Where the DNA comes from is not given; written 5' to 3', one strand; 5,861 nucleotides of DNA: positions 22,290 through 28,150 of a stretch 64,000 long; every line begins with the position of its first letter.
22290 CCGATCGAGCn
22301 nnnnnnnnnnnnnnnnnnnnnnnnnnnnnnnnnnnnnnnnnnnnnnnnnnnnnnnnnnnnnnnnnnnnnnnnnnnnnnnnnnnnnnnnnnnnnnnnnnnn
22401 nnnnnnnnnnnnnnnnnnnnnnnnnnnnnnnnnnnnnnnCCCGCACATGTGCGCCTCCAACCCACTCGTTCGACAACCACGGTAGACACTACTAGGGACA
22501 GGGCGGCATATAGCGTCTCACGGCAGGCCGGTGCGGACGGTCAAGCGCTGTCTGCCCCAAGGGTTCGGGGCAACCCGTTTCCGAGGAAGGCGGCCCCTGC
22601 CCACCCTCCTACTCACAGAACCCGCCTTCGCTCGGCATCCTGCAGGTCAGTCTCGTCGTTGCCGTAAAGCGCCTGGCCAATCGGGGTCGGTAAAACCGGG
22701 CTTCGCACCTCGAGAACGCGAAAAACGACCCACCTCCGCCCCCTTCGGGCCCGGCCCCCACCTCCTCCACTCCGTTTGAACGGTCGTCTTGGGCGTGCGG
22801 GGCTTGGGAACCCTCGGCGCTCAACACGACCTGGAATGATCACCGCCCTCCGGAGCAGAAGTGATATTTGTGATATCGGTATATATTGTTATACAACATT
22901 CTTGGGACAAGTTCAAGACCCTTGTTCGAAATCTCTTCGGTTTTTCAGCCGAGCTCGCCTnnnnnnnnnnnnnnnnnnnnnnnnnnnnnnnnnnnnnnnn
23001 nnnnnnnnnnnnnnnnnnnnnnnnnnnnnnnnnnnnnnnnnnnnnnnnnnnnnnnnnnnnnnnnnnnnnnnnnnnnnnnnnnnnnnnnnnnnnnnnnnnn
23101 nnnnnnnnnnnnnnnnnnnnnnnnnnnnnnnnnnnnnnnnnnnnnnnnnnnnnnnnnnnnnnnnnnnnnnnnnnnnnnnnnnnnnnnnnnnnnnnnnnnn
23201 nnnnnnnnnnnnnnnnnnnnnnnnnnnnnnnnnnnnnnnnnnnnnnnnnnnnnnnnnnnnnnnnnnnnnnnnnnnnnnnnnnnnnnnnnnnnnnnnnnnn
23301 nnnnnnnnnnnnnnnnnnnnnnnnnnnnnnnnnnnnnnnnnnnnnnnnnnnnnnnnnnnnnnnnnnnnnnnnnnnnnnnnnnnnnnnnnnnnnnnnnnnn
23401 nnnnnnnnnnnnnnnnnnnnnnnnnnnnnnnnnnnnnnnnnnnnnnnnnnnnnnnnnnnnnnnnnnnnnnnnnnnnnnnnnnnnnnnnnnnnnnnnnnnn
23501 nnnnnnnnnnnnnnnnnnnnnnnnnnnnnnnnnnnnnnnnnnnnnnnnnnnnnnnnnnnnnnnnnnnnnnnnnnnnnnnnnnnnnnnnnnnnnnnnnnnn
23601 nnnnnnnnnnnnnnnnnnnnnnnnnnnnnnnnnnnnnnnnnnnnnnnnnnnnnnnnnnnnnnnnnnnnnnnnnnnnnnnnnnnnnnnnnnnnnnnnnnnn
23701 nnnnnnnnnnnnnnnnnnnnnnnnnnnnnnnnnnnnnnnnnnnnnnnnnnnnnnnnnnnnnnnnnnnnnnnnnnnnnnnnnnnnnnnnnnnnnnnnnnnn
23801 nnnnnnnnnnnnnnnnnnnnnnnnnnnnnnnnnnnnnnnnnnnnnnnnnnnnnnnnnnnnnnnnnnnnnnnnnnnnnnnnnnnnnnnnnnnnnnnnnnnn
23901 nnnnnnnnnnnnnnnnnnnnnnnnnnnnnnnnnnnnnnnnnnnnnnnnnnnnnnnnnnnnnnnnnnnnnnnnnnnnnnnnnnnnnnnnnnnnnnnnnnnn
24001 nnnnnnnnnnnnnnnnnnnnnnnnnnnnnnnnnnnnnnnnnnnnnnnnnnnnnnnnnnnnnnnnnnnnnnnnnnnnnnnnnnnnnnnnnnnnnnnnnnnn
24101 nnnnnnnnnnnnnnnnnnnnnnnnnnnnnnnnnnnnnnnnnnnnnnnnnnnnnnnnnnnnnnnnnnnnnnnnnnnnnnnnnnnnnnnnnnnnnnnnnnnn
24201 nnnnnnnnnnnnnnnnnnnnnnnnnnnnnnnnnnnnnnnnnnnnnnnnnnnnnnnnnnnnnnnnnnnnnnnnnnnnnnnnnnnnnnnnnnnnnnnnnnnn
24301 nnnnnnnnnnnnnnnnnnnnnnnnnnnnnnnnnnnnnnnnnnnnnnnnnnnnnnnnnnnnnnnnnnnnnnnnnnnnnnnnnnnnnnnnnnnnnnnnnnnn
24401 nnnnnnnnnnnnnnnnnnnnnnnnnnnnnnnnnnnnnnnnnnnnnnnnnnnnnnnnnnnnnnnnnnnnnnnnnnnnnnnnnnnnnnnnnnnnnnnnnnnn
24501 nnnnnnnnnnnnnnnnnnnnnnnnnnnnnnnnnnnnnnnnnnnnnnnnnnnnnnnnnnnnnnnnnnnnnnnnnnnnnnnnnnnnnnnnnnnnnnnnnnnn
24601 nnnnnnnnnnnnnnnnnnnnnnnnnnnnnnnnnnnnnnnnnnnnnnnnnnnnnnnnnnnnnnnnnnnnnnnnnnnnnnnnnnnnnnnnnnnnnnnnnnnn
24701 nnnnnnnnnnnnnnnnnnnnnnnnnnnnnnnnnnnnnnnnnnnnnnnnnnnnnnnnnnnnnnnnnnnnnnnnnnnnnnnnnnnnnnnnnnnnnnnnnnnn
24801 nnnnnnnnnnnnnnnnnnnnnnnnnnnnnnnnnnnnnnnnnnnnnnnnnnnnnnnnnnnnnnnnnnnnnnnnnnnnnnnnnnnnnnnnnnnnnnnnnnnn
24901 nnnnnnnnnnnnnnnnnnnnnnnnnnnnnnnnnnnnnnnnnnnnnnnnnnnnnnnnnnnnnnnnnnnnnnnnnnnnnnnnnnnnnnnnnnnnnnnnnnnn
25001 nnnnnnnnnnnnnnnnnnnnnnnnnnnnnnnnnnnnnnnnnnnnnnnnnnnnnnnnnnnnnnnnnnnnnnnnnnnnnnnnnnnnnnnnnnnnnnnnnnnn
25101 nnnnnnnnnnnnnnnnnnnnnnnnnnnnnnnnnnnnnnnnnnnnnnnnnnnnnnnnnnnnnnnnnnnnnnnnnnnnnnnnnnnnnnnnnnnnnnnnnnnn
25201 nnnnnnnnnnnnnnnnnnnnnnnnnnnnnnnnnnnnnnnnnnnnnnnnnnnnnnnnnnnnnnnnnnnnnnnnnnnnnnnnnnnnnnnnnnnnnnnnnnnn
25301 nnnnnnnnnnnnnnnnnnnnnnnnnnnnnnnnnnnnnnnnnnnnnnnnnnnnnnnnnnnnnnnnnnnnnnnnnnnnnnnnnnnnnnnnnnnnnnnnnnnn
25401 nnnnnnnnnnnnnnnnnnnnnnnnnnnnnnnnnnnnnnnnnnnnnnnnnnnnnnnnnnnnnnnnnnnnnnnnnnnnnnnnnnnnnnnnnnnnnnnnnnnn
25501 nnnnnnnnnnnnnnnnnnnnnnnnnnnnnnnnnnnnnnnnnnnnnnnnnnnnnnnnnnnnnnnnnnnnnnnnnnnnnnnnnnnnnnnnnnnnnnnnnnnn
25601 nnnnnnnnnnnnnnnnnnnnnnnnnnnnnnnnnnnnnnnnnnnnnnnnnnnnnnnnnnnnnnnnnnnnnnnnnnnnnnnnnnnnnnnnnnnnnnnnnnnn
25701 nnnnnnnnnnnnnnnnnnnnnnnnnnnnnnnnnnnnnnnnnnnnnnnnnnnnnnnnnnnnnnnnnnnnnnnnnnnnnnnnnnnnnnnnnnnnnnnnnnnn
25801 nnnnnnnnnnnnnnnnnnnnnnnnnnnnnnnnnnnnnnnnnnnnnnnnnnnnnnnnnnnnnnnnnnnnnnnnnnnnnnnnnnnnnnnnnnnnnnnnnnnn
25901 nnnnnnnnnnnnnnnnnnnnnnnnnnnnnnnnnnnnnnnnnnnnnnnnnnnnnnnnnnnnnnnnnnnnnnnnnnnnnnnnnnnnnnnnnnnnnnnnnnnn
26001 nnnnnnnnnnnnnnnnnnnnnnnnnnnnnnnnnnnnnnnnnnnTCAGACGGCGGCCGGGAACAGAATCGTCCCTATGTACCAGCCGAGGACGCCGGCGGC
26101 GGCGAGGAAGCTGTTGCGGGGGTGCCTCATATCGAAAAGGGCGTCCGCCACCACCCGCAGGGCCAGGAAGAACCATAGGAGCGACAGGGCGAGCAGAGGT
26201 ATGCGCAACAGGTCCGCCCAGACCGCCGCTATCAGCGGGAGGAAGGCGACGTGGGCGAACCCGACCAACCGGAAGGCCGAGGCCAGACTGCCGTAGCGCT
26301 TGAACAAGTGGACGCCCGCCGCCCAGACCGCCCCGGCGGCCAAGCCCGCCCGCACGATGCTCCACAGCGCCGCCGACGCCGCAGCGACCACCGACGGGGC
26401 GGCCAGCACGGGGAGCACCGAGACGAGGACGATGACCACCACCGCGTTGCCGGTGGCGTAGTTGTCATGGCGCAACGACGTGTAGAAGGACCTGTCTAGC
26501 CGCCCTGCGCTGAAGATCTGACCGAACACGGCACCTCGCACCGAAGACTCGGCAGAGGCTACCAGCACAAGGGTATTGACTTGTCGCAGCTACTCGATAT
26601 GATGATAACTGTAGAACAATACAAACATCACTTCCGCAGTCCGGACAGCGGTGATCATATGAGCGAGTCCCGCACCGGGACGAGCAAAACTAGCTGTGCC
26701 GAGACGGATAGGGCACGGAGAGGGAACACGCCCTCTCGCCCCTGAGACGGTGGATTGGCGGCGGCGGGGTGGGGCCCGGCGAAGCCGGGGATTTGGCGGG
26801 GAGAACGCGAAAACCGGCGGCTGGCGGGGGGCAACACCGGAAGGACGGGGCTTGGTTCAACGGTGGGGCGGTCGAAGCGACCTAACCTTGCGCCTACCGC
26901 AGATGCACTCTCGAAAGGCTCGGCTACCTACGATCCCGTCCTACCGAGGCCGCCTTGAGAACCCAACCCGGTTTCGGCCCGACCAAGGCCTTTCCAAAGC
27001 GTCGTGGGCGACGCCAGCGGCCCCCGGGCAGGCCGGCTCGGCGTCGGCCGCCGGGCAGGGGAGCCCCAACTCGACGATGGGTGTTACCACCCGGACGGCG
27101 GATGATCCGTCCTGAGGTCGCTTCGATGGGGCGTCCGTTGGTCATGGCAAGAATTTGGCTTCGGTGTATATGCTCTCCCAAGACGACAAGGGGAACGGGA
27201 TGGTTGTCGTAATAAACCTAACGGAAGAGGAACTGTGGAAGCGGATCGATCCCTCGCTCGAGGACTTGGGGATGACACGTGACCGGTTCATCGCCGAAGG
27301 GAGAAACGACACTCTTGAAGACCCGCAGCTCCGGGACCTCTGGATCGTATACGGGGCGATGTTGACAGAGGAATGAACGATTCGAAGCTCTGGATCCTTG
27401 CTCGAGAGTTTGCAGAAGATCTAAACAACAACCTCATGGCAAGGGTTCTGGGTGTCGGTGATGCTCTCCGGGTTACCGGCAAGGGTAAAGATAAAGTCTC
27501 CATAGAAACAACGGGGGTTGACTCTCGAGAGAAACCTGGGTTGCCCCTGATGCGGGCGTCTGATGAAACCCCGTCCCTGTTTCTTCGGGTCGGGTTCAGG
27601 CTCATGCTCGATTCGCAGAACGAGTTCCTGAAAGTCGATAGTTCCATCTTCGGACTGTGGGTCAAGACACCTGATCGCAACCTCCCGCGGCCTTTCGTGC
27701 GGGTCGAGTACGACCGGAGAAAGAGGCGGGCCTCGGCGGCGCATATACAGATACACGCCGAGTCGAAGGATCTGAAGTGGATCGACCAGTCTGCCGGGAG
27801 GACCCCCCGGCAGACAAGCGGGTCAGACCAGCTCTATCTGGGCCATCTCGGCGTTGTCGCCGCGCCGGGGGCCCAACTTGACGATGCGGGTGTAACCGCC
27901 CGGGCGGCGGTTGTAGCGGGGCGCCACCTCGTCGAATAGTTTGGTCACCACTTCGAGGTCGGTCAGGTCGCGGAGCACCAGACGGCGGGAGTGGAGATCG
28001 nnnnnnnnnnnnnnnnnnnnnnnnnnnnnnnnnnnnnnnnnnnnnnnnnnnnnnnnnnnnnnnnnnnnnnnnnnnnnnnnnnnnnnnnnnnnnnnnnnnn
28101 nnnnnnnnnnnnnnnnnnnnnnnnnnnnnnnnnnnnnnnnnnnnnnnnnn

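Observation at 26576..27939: Low-GC two-gene module (acidic 58-73 aa protein plus basic protein of about 19 kDa) wedged between truA and rplQ, driven by element copy D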

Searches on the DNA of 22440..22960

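Call 110: search_rna_families(source=window, start=22440, end=22960, threshold=evalue, max_evalue=1, show_alignments=1)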
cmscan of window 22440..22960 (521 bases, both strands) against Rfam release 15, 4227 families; matches with E-value up to 1: 0.
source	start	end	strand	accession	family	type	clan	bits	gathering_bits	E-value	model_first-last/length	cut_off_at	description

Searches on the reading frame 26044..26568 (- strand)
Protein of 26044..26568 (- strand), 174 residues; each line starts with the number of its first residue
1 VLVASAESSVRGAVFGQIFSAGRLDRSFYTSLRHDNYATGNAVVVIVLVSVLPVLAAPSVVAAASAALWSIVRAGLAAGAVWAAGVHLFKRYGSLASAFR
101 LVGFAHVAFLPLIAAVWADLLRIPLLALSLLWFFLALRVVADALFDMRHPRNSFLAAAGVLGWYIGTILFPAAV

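Call 11: search_protein_families(library=pfam, proteins=[window:26044-26568:-], max_evalue=1)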
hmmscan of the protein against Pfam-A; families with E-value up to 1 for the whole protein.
window:26044-26568:- (174 aa): 0 families
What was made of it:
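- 26044..26568 (-): Membrane-like ORF of unknown family, host flank. It lies between truA and the variable interval. No Pfam hit (call 11).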

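Call 14: search_protein_families(library=ncbifam, proteins=[window:26044-26568:-], max_evalue=1)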
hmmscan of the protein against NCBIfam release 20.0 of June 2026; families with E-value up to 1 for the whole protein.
window:26044-26568:- (174 aa): 2 families
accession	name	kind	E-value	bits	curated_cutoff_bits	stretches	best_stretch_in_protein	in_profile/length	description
NF006119.0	PRK08264.1-5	subfamily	0.094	12.2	249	1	10-88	95-171/233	SDR family oxidoreductase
NF006421.0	PRK08673.1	subfamily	0.24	10.6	335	1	41-80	253-292/338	3-deoxy-7-phosphoheptulonate synthase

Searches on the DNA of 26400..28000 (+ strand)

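Call 6: search_dna_similar(query=window:26500-27950:+, collection=plasmids, mode=distant)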
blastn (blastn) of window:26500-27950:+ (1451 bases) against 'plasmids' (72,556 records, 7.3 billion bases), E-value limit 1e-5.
No match.
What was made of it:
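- Tried and rejected: Nucleotide similarity: blastn of the locus against plasmids gave no match (call 6).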

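Call 9: search_rna_families(source=window, start=26400, end=28000, threshold=evalue, max_evalue=10, show_alignments=2)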
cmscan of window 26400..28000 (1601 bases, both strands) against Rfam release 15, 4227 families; matches with E-value up to 10: 3.
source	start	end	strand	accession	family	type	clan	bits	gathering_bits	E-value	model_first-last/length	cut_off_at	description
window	27689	27713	+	RF01081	SBWMV1_UPD-PKe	Cis-reg;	-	22.1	38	0.43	1-26/26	no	Pseudoknot of upstream pseudoknot domain (UPD) of the 3'UTR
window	26599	26631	-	RF00591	SNORD77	Gene; snRNA; snoRNA; CD-box;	CL00070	17.9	35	7.2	6-38/68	no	Small nucleolar RNA SNORD77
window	27520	27584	+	RF02213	ZFAT-AS1_3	Gene; lncRNA;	-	14.8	70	2.6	1-80/80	no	ZFAT antisense RNA 1 conserved region 3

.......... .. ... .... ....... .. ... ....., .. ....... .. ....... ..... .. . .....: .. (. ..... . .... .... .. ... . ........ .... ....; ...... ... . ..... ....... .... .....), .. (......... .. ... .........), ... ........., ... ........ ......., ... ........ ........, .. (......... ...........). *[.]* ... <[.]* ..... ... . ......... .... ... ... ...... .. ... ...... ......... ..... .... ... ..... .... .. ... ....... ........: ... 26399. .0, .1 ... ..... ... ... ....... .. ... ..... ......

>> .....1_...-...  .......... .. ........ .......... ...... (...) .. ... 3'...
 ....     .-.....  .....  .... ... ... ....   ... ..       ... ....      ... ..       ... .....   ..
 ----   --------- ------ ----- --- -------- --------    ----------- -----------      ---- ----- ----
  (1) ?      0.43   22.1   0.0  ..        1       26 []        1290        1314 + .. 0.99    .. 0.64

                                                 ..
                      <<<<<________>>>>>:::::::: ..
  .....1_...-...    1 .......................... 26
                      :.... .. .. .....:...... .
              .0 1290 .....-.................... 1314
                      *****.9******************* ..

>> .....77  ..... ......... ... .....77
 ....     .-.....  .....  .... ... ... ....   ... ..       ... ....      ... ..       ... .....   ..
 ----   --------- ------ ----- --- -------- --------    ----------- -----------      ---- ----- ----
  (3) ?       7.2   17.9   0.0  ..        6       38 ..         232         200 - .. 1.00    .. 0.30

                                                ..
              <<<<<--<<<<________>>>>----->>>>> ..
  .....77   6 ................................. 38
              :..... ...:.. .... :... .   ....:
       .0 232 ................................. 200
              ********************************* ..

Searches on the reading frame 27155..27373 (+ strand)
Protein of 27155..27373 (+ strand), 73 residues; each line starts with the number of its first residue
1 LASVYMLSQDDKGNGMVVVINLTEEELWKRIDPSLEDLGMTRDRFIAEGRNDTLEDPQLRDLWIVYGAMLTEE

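Call 11: search_protein_families(library=pfam, proteins=[window:27155-27373:+], max_evalue=1)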
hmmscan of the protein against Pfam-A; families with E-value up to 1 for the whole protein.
window:27155-27373:+ (73 aa): 0 families

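Call 12: search_protein_families(library=padloc, proteins=[window:27155-27373:+], max_evalue=1)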
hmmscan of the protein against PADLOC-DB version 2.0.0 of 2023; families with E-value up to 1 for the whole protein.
window:27155-27373:+ (73 aa): 0 families

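Call 13: search_protein_families(library=phrogs, proteins=[window:27155-27373:+], max_evalue=1)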
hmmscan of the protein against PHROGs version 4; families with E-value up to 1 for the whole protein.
window:27155-27373:+ (73 aa): 0 families

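Call 14: search_protein_families(library=ncbifam, proteins=[window:27155-27373:+], max_evalue=1)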
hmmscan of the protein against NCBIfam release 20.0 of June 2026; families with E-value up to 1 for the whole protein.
window:27155-27373:+ (73 aa): 0 families
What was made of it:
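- Checked: Neither ORF matches Pfam, PADLOC, PHROGs or NCBIfam (calls 11-14).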
